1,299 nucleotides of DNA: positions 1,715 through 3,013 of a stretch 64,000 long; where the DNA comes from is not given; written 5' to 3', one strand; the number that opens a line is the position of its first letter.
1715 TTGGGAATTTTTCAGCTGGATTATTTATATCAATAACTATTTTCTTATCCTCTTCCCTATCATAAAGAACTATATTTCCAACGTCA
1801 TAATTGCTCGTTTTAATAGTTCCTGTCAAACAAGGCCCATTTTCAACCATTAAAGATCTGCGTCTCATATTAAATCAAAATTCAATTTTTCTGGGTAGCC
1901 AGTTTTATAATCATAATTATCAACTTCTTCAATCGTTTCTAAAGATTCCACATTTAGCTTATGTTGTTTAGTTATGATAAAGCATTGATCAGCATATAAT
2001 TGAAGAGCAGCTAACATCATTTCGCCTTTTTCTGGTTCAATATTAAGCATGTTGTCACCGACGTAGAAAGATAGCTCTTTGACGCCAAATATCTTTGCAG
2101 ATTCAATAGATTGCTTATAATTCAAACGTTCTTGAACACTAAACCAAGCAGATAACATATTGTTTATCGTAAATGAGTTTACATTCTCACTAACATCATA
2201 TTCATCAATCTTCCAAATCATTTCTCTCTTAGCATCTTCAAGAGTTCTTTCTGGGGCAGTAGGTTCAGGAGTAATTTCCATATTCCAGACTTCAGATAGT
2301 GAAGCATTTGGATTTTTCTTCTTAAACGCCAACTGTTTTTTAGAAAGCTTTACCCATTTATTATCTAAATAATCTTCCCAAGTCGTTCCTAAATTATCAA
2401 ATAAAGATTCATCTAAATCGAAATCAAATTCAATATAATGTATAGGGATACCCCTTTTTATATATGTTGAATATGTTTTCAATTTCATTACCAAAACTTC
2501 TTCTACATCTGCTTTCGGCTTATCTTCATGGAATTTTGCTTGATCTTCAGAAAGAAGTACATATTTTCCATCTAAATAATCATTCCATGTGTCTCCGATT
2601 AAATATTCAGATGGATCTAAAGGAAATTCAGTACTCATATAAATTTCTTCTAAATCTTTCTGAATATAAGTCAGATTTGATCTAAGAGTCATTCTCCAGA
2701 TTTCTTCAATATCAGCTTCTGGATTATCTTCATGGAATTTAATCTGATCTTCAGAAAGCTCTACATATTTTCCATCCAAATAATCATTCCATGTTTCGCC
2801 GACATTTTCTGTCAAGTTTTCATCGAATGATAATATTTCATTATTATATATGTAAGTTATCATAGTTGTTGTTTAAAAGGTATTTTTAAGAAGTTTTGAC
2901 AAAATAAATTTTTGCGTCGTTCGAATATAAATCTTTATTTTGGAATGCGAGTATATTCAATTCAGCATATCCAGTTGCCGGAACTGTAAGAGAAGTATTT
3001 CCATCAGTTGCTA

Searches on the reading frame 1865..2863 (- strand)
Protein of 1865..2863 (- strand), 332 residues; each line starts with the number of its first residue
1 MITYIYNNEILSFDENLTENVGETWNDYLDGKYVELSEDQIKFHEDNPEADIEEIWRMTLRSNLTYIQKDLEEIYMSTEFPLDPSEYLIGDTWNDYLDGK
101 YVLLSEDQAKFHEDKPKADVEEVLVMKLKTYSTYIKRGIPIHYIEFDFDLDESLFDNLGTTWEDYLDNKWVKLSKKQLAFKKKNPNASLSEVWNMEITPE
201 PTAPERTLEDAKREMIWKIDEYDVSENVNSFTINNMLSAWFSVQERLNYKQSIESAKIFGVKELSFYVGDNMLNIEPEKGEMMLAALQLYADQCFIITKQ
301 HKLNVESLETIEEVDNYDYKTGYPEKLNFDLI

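Call 9: search_protein_families(library=phrogs, proteins=[window:1865-2863:-], max_evalue=0.001)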
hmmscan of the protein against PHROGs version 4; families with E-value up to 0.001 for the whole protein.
window:1865-2863:- (332 aa): 2 families
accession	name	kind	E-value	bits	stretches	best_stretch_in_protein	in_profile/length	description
phrog_2837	-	tail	0.00037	21.3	0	256-323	133-197/202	tail protein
phrog_5498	-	unknown function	0.00041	21.5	0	26-54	19-47/158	-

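Call 50: search_protein_families(library=pfam, proteins=[window:1865-2863:-], max_evalue=0.01)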
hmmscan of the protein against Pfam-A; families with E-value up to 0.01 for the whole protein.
window:1865-2863:- (332 aa): 2 families
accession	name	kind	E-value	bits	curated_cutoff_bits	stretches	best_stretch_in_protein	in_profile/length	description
PF19531.4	DUF6058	-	0.00017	22.2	25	0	12-34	27-50/126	Family of unknown function (DUF6058)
PF20272.3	E2-Crich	-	0.0071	17.3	27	0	23-57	13-48/128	Cysteine-rich domain, C-terminal to E2 domain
